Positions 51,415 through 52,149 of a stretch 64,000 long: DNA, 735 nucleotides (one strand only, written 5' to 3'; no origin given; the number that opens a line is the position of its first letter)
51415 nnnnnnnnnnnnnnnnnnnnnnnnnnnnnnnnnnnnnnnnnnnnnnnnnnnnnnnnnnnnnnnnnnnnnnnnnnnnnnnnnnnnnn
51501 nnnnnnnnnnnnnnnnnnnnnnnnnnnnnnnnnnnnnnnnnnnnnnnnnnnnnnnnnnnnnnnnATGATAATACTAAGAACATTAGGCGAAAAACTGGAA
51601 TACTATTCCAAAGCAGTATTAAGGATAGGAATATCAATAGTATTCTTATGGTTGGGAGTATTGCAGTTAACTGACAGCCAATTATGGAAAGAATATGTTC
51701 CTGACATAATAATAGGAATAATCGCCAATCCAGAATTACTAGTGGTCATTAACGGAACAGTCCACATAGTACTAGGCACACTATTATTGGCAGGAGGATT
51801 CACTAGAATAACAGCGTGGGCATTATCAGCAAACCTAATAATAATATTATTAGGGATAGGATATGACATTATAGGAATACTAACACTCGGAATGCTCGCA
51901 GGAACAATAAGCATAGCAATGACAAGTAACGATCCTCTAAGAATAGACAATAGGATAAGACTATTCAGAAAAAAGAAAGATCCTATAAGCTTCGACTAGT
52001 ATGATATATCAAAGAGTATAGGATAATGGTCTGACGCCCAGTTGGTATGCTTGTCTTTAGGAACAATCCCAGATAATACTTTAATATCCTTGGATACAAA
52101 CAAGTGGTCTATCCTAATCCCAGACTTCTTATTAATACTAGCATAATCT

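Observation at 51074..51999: Secreted cytochrome-b5-like protein with a 43-residue Asp/Glu/Tyr/Trp-only tract, coupled to a DoxX-like membrane protein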

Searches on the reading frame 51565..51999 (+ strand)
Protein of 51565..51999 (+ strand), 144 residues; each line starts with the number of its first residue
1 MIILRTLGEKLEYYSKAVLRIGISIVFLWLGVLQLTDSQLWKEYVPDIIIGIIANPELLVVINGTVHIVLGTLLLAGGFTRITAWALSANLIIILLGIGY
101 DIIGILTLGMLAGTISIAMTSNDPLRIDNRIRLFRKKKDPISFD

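Call 3: search_protein_families(library=pfam, proteins=[window:51565-51999:+], max_evalue=1)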
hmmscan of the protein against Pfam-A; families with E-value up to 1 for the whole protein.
window:51565-51999:+ (144 aa): 4 families
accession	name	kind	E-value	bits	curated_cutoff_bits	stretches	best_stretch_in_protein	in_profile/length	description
PF07681.17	DoxX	-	4.1e-07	31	23.6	1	17-94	3-79/85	DoxX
PF07291.16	MauE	-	0.067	13.9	27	1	17-101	6-90/128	Methylamine utilisation protein MauE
PF04173.18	DoxD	-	0.47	10.8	22.7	1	47-129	52-142/167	TQO small subunit DoxD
PF24686.1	FLQE3_permease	-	0.69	10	60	0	58-98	122-162/232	Fluoroquinolones export permease protein family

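Call 4: search_protein_families(library=ncbifam, proteins=[window:51565-51999:+], max_evalue=1)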
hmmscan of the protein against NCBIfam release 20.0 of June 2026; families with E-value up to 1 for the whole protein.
window:51565-51999:+ (144 aa): 1 family
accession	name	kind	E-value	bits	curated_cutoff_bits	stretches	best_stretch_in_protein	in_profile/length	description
NF040476.1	chlor_memb_RclC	equivalog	0.048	13.5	275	1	11-55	14-52/190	reactive chlorine resistance membrane protein RclC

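Call 9: find_homologous_proteins(query=window:51565-51999:+)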
Query window:51565-51999:+ (144 aa): 1 proteins with E <= 0.001 among 48 candidates.
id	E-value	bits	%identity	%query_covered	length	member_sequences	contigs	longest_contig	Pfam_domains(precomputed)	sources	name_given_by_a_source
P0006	3.1e-83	295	100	100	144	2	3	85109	PF07681.18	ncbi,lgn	ncbi:MAG: DoxX family membrane protein [Candidatus Woesearchaeota archaeon]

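Call 23: search_solved_structures(query=window:51565-51999:+, max_evalue=10)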
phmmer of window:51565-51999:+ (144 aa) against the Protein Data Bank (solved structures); distinct sequences matched with E-value up to 10: 1.
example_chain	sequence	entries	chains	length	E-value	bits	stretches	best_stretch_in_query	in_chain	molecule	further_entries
2r7a_A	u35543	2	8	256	0.99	12.7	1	31-99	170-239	Bacterial heme binding protein | Periplasmic HEME binding protein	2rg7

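Call 73: search_protein_representatives(protein=window:51565-51999:+)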
Query: 144 residues. Proteins with E-value up to 0.001 (for the whole library): 333; up to 1e-10: 87; up to 1e-30: 1. The best 150 are listed.
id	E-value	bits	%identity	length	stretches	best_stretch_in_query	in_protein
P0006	9.9e-84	294.7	100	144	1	1-144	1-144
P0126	3.0e-18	82.5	39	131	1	9-131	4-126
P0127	4.3e-18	82.0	37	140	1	9-138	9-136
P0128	2.0e-17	79.9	35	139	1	10-131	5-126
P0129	3.5e-17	79.1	38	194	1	2-131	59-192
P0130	3.9e-17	78.9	36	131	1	11-131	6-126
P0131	7.8e-17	77.9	35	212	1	9-141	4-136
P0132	8.4e-17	77.8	37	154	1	11-138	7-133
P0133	4.3e-16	75.5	41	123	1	13-131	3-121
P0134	8.9e-16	74.5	34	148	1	9-131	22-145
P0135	9.7e-16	74.4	38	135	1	12-131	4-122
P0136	1.1e-15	74.3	35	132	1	9-132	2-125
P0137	2.6e-15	73.0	34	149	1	13-136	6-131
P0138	3.9e-15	72.4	36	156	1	7-130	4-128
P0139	4.0e-15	72.4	35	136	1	11-137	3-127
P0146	1.8e-14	70.3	34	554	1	9-139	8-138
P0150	4.6e-14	68.9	34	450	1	10-130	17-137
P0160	1.6e-13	67.2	32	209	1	10-129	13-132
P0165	2.7e-13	66.4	34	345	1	9-129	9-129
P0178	2.3e-12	63.4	34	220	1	16-137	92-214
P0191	1.8e-11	60.6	32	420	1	10-132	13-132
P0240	1.6e-09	54.3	33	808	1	14-113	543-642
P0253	5.0e-09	52.6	33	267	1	16-123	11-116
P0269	1.7e-08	50.9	35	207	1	17-120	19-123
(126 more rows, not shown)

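Call 74: search_protein_families(library=pfam, proteins=[P0146, P0150, P0165, P0191, P0240, P0253, P0131, P0160, P0178, P0269], max_evalue=0.001)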
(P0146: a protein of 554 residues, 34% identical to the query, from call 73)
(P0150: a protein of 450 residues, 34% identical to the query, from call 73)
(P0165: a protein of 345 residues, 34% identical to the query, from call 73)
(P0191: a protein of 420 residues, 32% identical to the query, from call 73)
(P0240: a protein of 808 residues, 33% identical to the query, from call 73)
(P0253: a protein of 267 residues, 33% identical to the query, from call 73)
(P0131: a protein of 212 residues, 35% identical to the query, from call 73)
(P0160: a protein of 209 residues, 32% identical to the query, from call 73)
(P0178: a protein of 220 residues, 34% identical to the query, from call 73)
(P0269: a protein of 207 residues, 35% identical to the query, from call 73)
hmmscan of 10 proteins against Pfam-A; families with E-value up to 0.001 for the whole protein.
P0146 (554 aa): 3 families
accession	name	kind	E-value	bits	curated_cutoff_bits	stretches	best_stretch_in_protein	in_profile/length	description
PF00173.33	Cyt-b5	-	8.2e-45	151.2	23.7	2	322-398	1-73/74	Cytochrome b5-like Heme/Steroid binding domain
PF07681.17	DoxX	-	1.7e-10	41.8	23.6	1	16-96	3-82/85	DoxX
PF04173.18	DoxD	-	1.5e-06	28.7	22.7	1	56-128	66-142/167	TQO small subunit DoxD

P0150 (450 aa): 2 families
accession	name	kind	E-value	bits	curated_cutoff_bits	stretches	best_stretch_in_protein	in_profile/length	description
PF00173.33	Cyt-b5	-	3.3e-44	149.2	23.7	2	302-378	1-74/74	Cytochrome b5-like Heme/Steroid binding domain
PF07681.17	DoxX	-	4.2e-09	37.3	23.6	1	22-103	1-81/85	DoxX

P0165 (345 aa): 3 families
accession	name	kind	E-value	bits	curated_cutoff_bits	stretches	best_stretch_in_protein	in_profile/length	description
PF00173.33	Cyt-b5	-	1.3e-19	70.5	23.7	1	202-272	5-74/74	Cytochrome b5-like Heme/Steroid binding domain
PF07681.17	DoxX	-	1.4e-07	32.5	23.6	1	17-98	3-83/85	DoxX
PF04173.18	DoxD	-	0.00011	22.6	22.7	1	35-136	44-149/167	TQO small subunit DoxD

P0191 (420 aa): 2 families
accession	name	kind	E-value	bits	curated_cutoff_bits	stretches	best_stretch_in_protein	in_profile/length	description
PF00173.33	Cyt-b5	-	2.3e-39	133.7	23.7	2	319-392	3-73/74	Cytochrome b5-like Heme/Steroid binding domain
PF07681.17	DoxX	-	5.3e-08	33.8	23.6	1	18-97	4-82/85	DoxX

P0240 (808 aa): 4 families
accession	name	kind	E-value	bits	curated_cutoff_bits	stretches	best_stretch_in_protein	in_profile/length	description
PF00173.33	Cyt-b5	-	5.3e-17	62.1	23.7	1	724-802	1-73/74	Cytochrome b5-like Heme/Steroid binding domain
PF13948.11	DUF4215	-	7.6e-08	33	27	2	117-150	15-47/47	Domain of unknown function (DUF4215)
PF07681.17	DoxX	-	2e-06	28.8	23.6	1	546-625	3-81/85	DoxX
PF04173.18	DoxD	-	0.00012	22.5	22.7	1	588-676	67-160/167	TQO small subunit DoxD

P0253 (267 aa): 1 family
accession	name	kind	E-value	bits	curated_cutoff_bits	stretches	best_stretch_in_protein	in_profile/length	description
PF07681.17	DoxX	-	2.3e-09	38.2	23.6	1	10-92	1-83/85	DoxX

P0131 (212 aa): 2 families
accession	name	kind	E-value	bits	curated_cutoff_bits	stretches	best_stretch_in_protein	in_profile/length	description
PF07681.17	DoxX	-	1.2e-08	35.9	23.6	1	12-94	3-83/85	DoxX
PF04173.18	DoxD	-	1.9e-05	25.1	22.7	1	19-127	32-144/167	TQO small subunit DoxD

P0160 (209 aa): 2 families
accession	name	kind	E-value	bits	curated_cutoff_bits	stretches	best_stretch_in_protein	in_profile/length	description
PF07681.17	DoxX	-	1.6e-08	35.5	23.6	1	20-99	3-81/85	DoxX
PF04173.18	DoxD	-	4.6e-05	23.8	22.7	1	62-131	67-141/167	TQO small subunit DoxD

P0178 (220 aa): 2 families
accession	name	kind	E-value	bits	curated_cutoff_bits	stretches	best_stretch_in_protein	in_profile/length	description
PF07681.17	DoxX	-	1.1e-08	36.1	23.6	1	93-170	3-79/85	DoxX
PF04173.18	DoxD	-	0.00016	22.1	22.7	1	139-193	71-126/167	TQO small subunit DoxD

P0269 (207 aa): 2 families
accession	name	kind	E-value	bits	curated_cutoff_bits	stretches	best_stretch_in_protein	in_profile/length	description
PF20973.2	VUPS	-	0.00016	21.8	27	1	13-107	76-168/206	Vitamin uptake-like sensor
PF07681.17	DoxX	-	0.00071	20.6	23.6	1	17-92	1-78/85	DoxX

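Call 78: list_cluster_members(proteins=[P0126, P0127, P0128, P0130, P0146, P0150, P0165, P0191, P0240, P0002])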
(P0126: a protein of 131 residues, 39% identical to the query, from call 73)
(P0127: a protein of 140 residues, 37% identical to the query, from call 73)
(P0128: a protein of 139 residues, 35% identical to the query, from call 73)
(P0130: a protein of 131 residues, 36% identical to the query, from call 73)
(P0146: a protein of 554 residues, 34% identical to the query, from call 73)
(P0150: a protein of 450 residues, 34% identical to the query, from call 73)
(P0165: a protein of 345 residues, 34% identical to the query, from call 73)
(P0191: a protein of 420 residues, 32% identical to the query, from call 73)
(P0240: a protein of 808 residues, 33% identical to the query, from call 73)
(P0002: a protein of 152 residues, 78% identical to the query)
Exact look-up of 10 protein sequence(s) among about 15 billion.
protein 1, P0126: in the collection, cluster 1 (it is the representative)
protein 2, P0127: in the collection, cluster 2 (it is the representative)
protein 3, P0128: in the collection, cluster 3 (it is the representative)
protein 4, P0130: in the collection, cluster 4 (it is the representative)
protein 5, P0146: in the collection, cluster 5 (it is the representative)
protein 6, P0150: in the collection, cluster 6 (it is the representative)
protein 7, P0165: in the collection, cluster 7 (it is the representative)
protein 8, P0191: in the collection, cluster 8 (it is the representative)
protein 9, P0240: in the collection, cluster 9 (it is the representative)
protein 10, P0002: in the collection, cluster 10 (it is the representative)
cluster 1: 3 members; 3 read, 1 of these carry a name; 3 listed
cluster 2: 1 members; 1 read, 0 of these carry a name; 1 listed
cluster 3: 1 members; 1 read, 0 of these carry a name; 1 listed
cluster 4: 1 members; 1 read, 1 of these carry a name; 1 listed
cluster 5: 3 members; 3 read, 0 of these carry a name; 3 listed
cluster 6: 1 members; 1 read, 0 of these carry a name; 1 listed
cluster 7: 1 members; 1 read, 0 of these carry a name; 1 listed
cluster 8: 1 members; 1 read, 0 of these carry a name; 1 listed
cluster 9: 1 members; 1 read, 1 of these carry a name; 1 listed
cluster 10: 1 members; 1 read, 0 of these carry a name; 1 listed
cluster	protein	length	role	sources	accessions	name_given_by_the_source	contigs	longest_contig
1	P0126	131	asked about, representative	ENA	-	-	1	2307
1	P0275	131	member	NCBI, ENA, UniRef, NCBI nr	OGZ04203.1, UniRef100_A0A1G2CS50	MAG: hypothetical protein A2648_01315 [Candidatus Lloydbacteria bacterium ... | DoxX family protein n=1 Tax=Candidatus Lloydbacteria bacterium RIFCSPHIGHO2_01_FULL_41_20 ...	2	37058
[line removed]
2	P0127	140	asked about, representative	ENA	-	-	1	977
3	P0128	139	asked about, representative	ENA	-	-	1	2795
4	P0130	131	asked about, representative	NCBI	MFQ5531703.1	MAG: DoxX family protein [Candidatus Nanoarchaeia archaeon]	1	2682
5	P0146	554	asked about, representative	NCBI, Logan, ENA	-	-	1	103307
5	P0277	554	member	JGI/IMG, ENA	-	-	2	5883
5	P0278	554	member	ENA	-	-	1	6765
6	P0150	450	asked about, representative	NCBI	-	-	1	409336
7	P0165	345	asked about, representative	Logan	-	-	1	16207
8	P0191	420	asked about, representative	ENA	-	-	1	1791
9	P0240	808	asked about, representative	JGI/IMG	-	cysteine-rich repeat protein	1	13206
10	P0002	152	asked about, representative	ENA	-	-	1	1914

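Call 79: find_encoding_contigs(protein=P0130, flank=2500, max_places=2)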
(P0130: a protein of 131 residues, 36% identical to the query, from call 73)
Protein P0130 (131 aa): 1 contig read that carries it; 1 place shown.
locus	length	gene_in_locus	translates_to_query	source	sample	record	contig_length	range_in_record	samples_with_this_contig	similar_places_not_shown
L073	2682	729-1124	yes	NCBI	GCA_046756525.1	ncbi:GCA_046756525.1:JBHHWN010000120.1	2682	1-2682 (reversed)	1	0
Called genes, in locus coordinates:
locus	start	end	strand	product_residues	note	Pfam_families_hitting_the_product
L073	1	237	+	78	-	PF00116:COX2, PF13473:Cupredoxin_1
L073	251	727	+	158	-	-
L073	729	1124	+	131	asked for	PF07681:DoxX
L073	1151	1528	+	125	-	PF01022:HTH_5, PF01978:TrmB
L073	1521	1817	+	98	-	-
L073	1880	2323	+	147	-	-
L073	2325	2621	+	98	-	-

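Call 82: find_encoding_contigs(protein=P0275, flank=2500, max_places=1)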
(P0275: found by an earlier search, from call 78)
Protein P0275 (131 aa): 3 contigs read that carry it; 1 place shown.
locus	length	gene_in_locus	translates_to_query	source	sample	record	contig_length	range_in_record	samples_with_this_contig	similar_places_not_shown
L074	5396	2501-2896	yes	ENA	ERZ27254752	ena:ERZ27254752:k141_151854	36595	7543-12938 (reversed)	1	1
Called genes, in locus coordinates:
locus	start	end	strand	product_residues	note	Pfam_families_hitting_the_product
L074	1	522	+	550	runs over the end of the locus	PF06418:CTP_synth_N, PF00117:GATase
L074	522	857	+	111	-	-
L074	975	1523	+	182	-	-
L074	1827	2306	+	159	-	-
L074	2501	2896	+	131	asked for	PF07681:DoxX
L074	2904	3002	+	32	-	-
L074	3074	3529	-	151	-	PF13473:Cupredoxin_1, PF00127:Copper-bind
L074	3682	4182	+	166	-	-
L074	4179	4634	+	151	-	-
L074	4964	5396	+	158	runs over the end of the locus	PF01625:PMSR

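Call 93: predict_structure(alignment_id=A5)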
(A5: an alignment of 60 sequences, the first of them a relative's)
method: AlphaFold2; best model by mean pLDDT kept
length: 144 residues; sequences in the alignment: 60
mean_pLDDT: 93.5   pTM: 0.83
mean pLDDT of the five models: 93.5, 93.3, 92.6, 92.3, 91.9
residues with pLDDT >= 90: 117; 70-90: 24; 50-70: 3; < 50: 0
segments of 3 or more residues with pLDDT < 50: none
pLDDT, mean of each block of 10 residues (from residue 1): 92 95 98 97 93 94 98 96 98 94 96 98 85 85 68
secondary structure, 60 per line:
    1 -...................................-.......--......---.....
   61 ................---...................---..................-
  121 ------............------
elements in order: H2-36 H38-44 H47-52 H56-76 H80-98 H102-119 H127-138

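Call 95: fold_search(model_id=the predicted structure, library=pdb)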
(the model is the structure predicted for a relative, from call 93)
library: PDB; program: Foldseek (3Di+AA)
matches with E <= 10: 38; with E <= 0.001: 0
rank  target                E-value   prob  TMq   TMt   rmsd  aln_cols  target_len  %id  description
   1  9h9e_B                6.1e-01  0.99  0.59  0.63   3.2       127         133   16  Cryo-EM structure of the human GABAA receptor alpha1 subunit in complex with the assembly factor NACHO/TMEM35A (released 2024-12-04)
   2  9l21_A                1.7e+00  0.60  0.48  0.12   4.4       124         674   20  cryo-EM structure of Vitamin K-dependent gamma-carboxylase complexed with factor IX (released 2025-10-22)
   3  9l6s_A                1.7e+00  0.47  0.48  0.13   7.9       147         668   17  double-mutant (K217A & K218A) Vitamin K-dependent gamma-carboxylase in complex with coagulation factors X and vitamin  (released 2025-10-08)
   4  4xxi_B                2.4e+00  0.21  0.34  0.34   6.9       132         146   14  Crystal structure of the Bilin-binding domain of phycobilisome core-membrane linker ApcE (released 2015-12-16)
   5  8k7t_B                2.4e+00  0.20  0.39  0.36   9.7       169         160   20  Mouse Fc epsilon RI in complex with mIgE Fc (released 2024-07-17)
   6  9bvq_A                2.7e+00  0.38  0.48  0.13   6.8       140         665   20  Vitamin K-dependent gamma-carboxylase with TMG2 propeptide and glutamate-rich region (released 2025-01-22)
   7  9l24_A                2.7e+00  0.38  0.46  0.12   4.6       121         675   21  cryo-EM structure of Vitamin K-dependent gamma-carboxylase complexed with Matrix Gla protein (released 2025-10-22)
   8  4xxk_A                2.8e+00  0.16  0.33  0.33   8.1       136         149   13  Crystal structure of the Semet-derivative of the Bilin-binding domain of phycobilisome core-membrane linker ApcE (released 2015-12-16)
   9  8vgn_G                3.0e+00  0.14  0.31  0.29   7.7       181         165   14  CryoEM structure of CD20 in complex with wild type Rituximab Fab (released 2024-11-06)
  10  9l20_A                3.1e+00  0.28  0.45  0.12   8.0       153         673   17  cryo-EM structure of Vitamin K-dependent gamma-carboxylase complexed with anisindione (released 2025-10-22)
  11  6wvg_B                4.0e+00  0.16  0.34  0.14  16.9       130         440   16  human CD53 (released 2020-09-16)
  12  9bur_A                4.2e+00  0.21  0.41  0.12   5.1       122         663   22  Structure of GGCX-BGP complex (released 2025-01-29)
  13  9s9k_A                4.2e+00  0.07  0.26  0.23  13.9       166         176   13  S. islandicus CdvB (semi open) (released 2026-01-28)
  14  9wf3_A                4.5e+00  0.25  0.44  0.12   4.9       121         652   21  Cryo-EM structure of GGCX-FIX complex (released 2026-04-01)
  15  9l6q_A                4.7e+00  0.25  0.48  0.13   7.8       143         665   17  Vitamin K-dependent gamma-carboxylase in complex with Coagulation factor IX and vitamin K (released 2025-10-08)
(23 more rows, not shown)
